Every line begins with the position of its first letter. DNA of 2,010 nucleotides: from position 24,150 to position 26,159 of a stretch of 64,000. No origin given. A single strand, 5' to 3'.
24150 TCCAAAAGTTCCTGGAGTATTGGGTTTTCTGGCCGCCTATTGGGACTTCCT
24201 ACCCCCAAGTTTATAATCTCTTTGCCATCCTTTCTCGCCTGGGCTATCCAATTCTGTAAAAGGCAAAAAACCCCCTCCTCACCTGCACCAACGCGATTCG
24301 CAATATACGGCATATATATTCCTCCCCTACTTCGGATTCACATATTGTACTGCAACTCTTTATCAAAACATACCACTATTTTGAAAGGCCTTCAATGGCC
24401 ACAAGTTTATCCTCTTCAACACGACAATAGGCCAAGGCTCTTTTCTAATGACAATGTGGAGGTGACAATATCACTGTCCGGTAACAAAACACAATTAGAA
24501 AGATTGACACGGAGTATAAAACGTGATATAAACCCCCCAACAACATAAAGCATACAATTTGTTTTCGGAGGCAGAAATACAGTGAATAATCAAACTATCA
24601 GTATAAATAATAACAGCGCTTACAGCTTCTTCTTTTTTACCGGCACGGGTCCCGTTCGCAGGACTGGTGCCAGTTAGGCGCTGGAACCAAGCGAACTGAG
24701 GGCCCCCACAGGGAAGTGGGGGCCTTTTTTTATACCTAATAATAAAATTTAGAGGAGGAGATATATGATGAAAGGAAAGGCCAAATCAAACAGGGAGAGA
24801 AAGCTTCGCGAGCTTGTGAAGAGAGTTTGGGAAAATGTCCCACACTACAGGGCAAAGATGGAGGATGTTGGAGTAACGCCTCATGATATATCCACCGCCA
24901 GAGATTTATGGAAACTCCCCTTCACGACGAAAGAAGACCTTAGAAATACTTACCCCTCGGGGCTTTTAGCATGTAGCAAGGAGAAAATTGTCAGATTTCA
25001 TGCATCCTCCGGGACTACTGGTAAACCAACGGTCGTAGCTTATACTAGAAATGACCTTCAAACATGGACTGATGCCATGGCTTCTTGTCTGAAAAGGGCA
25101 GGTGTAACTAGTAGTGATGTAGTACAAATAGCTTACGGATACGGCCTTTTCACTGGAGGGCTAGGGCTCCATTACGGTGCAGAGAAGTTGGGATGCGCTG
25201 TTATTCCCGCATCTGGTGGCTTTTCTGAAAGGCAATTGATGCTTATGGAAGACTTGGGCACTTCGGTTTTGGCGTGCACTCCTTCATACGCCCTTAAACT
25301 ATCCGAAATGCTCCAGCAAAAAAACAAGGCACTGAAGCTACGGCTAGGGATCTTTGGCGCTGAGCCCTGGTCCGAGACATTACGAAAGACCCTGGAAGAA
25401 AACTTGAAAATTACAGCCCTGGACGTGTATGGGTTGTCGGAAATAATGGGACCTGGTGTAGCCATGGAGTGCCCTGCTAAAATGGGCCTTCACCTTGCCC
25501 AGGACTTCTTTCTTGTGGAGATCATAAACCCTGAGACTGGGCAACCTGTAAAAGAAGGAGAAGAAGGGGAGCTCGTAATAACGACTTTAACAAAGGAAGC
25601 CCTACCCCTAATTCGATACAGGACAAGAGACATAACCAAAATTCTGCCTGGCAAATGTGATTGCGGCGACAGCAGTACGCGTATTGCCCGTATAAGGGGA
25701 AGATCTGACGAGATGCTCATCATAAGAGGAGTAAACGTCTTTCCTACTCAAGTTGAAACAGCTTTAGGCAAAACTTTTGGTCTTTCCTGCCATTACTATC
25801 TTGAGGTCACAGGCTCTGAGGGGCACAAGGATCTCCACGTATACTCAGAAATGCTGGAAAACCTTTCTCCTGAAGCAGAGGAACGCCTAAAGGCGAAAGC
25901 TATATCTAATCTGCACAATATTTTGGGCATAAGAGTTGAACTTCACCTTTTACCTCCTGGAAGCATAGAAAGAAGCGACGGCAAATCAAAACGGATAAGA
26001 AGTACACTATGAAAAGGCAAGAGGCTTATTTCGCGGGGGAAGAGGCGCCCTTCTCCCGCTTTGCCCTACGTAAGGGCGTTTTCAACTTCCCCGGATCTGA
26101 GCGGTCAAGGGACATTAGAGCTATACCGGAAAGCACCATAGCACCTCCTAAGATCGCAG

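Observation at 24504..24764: Phe-codon (FFFF) leader ORF plus terminator upstream of the phenylacetate-CoA ligase gene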

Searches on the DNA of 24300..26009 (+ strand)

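Call 4: search_rna_families(source=window, start=24300, end=24800, threshold=evalue, max_evalue=10, show_alignments=3)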
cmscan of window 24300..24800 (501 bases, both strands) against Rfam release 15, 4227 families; matches with E-value up to 10: 8.
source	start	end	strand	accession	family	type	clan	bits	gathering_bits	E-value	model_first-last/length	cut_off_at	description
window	24612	24732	+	RF01859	Phe_leader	Cis-reg; leader;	-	22.6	55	0.2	1-125/125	no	Phenylalanine leader peptide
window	24580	24738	+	RF02860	Arrc14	Gene; sRNA;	-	22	99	0.58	1-167/167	no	Actinobacillus sRNA 14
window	24662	24739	+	RF00519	suhB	Gene; sRNA;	CL00108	20.8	41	0.058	1-77/77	no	Makes More Granules Regulator RNA (mmgR)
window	24637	24676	-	RF03594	mir-3817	Gene; miRNA;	-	15.4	90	4.8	1-89/89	no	mir-3817 microRNA precursor family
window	24700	24729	+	RF00489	ctRNA_p42d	Gene; antisense;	-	14.9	50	3.3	5-39/46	no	ctRNA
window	24721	24782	+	RF03933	MIR6445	Gene; miRNA;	-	14.8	100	6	28-91/117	no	MIR6445 microRNA precursor family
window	24697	24730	+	RF01388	isrD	Gene; sRNA;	-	14.1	37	4.7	1-51/51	no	isrD Hfq binding RNA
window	24697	24725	-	RF00500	TCV_H5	Cis-reg;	-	13.7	70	9.7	1-45/45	no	Turnip crinkle virus (TCV) repressor of minus strand synthesis H5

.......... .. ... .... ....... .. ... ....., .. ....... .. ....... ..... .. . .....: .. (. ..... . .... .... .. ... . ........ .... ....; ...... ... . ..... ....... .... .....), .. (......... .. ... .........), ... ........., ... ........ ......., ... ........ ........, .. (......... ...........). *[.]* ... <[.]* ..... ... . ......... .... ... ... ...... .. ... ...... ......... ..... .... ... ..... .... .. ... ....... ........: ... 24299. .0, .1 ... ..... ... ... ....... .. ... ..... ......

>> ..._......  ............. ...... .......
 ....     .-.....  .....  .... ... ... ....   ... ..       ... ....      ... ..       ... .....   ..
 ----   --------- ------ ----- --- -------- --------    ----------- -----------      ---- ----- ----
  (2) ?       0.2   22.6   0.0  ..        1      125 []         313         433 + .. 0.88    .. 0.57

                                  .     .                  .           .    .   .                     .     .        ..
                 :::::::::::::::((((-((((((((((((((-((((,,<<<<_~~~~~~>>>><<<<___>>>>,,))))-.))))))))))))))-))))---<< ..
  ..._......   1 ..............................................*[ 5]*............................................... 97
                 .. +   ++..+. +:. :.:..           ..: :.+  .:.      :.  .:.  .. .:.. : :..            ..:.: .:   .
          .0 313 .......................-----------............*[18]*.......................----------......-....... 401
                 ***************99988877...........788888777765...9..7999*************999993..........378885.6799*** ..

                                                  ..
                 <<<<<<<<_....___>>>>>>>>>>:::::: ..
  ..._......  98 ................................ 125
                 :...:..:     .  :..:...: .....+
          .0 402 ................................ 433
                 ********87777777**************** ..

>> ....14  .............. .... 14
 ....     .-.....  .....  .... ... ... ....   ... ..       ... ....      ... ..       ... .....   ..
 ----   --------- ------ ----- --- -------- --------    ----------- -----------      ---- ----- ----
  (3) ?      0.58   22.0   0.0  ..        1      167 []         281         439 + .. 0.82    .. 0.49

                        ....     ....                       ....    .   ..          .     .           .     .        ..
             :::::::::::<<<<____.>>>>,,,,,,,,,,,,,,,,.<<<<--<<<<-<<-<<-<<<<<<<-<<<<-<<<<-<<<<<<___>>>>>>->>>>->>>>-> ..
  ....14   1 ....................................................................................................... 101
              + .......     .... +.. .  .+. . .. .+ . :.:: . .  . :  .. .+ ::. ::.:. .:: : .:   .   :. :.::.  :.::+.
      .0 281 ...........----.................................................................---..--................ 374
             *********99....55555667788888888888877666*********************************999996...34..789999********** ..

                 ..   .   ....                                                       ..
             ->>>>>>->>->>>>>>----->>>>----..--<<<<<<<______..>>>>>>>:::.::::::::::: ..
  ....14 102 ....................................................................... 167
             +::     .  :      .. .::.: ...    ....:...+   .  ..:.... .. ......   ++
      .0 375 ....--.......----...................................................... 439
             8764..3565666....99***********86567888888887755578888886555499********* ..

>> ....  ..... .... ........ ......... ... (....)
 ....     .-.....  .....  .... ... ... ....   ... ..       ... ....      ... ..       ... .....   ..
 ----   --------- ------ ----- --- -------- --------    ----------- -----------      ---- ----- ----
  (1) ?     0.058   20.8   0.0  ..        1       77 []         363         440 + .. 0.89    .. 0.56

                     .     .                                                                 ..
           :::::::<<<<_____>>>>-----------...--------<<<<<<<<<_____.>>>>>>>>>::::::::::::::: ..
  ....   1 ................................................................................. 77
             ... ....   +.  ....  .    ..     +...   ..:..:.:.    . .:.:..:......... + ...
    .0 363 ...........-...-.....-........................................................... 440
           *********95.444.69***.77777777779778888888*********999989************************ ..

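Call 59: build_rna_model(alignment_id=A2, structure=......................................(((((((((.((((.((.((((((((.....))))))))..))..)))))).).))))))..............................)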
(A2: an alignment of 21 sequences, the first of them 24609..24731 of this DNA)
Model R1 built from alignment A2 (21 sequences, 128 columns); structure: as given.
model positions 123; base pairs 22; branch points 0; effective number of sequences 2.74; information 0.59 bits per position. Calibrated on 0.2 Mb of random sequence (short: E-values are rough).
structure used (alignment columns):
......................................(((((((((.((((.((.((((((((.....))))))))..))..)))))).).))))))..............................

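Call 60: search_with_rna_model(model_id=R1, sources=[window, L001, L004, L005, L006, L007, L009, L010, L011, L019, L021, L022, L026, L028, L029, L030, L034, L036, L038, L041, L049, L050, L064, L082, L090, L108, L111, L112, L113, L114, L115], max_evalue=1)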
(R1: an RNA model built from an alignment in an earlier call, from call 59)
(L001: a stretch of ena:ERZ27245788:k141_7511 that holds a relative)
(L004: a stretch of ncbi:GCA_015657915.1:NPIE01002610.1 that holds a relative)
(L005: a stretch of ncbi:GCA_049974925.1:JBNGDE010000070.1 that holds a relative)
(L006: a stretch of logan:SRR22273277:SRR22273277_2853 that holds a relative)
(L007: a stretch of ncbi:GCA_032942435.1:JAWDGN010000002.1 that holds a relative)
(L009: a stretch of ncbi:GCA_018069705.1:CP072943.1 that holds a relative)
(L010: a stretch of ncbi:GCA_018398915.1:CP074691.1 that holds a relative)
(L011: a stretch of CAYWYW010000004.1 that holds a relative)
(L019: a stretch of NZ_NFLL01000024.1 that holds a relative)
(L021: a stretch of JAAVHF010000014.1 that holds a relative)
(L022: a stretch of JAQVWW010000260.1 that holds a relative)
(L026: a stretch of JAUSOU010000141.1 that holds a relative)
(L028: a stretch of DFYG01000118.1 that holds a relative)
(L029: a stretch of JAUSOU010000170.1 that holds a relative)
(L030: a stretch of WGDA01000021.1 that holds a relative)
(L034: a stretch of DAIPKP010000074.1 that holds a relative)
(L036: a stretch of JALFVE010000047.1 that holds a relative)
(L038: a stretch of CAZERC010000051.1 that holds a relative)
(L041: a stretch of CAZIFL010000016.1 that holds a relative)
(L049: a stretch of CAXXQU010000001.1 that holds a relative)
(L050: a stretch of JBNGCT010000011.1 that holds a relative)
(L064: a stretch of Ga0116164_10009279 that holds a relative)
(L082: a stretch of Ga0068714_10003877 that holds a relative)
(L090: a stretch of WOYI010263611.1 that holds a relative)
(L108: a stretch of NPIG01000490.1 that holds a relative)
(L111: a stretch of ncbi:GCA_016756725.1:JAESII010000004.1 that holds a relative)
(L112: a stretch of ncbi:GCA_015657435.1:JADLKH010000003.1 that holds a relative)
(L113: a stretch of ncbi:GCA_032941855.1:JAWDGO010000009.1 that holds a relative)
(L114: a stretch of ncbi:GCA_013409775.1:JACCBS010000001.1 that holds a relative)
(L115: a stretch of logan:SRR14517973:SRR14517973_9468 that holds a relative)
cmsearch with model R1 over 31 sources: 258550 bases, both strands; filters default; matches with E-value up to 1: 28.
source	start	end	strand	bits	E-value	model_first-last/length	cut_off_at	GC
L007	1856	1980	+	119.9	6.1e-23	1-123/123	no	0.56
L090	5995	6119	+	118.6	1.1e-22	1-123/123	no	0.56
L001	2845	2968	+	116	4.1e-22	1-123/123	no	0.59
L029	4100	4224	+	115.4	5.4e-22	1-123/123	no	0.54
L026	871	995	-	114.9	6.7e-22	1-123/123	no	0.54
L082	7636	7760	+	113.5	1.4e-21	1-123/123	no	0.58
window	24609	24732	+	112.8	1.9e-21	1-123/123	no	0.56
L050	3354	3477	+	107.6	2.4e-20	1-123/123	no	0.59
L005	2844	2967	+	107.5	2.6e-20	1-123/123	no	0.6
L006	1842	1962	+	106.3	4.6e-20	1-123/123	no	0.56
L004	2844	2967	+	105.9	5.7e-20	1-123/123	no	0.61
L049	4492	4612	+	104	1.4e-19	1-123/123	no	0.6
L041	6275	6396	+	102.5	3e-19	1-123/123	no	0.61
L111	1334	1453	+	101.5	4.8e-19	1-123/123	no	0.62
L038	3637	3756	+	98.9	1.7e-18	1-123/123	no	0.6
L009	1845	1962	+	97.6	3.2e-18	1-123/123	no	0.6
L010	1845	1962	+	97.6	3.2e-18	1-123/123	no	0.6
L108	5719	5840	-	95.5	8.7e-18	1-123/123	no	0.59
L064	5474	5598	+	93.3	2.5e-17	1-123/123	no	0.57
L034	2418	2542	-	93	3e-17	1-123/123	no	0.58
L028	1161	1277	+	85.3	1.3e-15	1-123/123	no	0.56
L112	1357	1477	+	80.5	1.3e-14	1-123/123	no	0.61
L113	1359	1479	+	78.8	3e-14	1-123/123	no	0.62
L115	1337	1457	+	44.6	5.5e-07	1-123/123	no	0.54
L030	415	527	+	25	0.0079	1-123/123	no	0.53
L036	4212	4333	-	17.9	0.25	1-123/123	no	0.44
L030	236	354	+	16.1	0.59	1-123/123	no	0.49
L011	3110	3188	-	15.4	0.82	1-123/123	no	0.49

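Call 65: search_rna_families(sources=[L001, L004, L006, L007, L009, L034, L112, L115, L030], threshold=gathering)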
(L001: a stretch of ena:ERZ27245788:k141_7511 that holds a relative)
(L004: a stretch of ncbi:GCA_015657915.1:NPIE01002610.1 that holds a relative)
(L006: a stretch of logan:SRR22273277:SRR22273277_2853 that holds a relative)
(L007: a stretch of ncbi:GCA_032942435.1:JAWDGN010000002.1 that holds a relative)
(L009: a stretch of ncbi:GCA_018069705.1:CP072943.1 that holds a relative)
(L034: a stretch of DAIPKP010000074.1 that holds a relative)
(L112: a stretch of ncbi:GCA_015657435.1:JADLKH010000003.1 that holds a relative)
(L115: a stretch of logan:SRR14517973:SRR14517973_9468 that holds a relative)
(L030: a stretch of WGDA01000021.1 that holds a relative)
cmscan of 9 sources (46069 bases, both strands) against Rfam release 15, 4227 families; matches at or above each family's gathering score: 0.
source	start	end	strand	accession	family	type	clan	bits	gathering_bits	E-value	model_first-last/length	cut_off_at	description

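Call 72: search_with_rna_model(model_id=R1, sources=[window, L001, L003, L004, L005, L006, L007, L009, L026, L029, L030, L034, L038, L041, L049, L050, L082, L090, L108, L111, L112, L113, L115], max_evalue=0.01, make_alignment=true)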
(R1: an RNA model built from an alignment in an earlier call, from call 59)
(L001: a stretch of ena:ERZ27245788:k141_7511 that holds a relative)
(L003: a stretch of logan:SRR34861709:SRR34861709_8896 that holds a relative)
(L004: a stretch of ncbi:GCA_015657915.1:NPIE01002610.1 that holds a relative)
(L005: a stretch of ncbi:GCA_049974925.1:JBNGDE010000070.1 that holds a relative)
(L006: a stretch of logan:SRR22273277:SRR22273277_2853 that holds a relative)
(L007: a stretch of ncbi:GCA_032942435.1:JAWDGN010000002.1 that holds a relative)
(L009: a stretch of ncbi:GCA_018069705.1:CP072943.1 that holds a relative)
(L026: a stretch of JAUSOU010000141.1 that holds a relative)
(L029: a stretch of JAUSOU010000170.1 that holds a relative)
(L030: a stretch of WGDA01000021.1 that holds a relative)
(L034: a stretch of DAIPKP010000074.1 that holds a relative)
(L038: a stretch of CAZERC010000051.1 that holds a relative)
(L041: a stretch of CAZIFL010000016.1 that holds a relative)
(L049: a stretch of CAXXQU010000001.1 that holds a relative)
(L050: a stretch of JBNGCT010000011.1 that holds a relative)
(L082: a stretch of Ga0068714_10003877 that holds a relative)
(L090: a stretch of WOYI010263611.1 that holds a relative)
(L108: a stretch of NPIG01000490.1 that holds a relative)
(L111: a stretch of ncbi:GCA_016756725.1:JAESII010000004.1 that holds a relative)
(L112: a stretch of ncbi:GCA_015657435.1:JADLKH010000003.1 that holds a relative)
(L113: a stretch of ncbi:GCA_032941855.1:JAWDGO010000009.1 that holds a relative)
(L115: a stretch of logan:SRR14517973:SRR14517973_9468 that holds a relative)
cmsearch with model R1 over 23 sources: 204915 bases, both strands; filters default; matches with E-value up to 0.01: 23.
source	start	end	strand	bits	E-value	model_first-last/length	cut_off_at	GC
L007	1856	1980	+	119.9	4.9e-23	1-123/123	no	0.56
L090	5995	6119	+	118.6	9.1e-23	1-123/123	no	0.56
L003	2844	2967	+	116.1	3e-22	1-123/123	no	0.6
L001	2845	2968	+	116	3.2e-22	1-123/123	no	0.59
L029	4100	4224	+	115.4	4.3e-22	1-123/123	no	0.54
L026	871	995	-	114.9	5.3e-22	1-123/123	no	0.54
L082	7636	7760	+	113.5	1.1e-21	1-123/123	no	0.58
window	24609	24732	+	112.8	1.5e-21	1-123/123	no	0.56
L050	3354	3477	+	107.6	1.9e-20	1-123/123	no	0.59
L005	2844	2967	+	107.5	2e-20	1-123/123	no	0.6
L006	1842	1962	+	106.3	3.6e-20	1-123/123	no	0.56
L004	2844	2967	+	105.9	4.5e-20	1-123/123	no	0.61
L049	4492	4612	+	104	1.1e-19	1-123/123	no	0.6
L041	6275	6396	+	102.5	2.4e-19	1-123/123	no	0.61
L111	1334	1453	+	101.5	3.8e-19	1-123/123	no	0.62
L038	3637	3756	+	98.9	1.3e-18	1-123/123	no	0.6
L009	1845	1962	+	97.6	2.5e-18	1-123/123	no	0.6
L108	5719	5840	-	95.5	6.9e-18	1-123/123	no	0.59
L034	2418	2542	-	93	2.4e-17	1-123/123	no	0.58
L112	1357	1477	+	80.5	1.1e-14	1-123/123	no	0.61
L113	1359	1479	+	78.8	2.4e-14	1-123/123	no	0.62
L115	1337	1457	+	44.6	4.4e-07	1-123/123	no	0.54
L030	415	527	+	25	0.0062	1-123/123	no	0.53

Alignment A3: 23 matches aligned to the model, 165 columns, each read 5' to 3' on its own strand. Consensus structure (alignment columns), stored with it:
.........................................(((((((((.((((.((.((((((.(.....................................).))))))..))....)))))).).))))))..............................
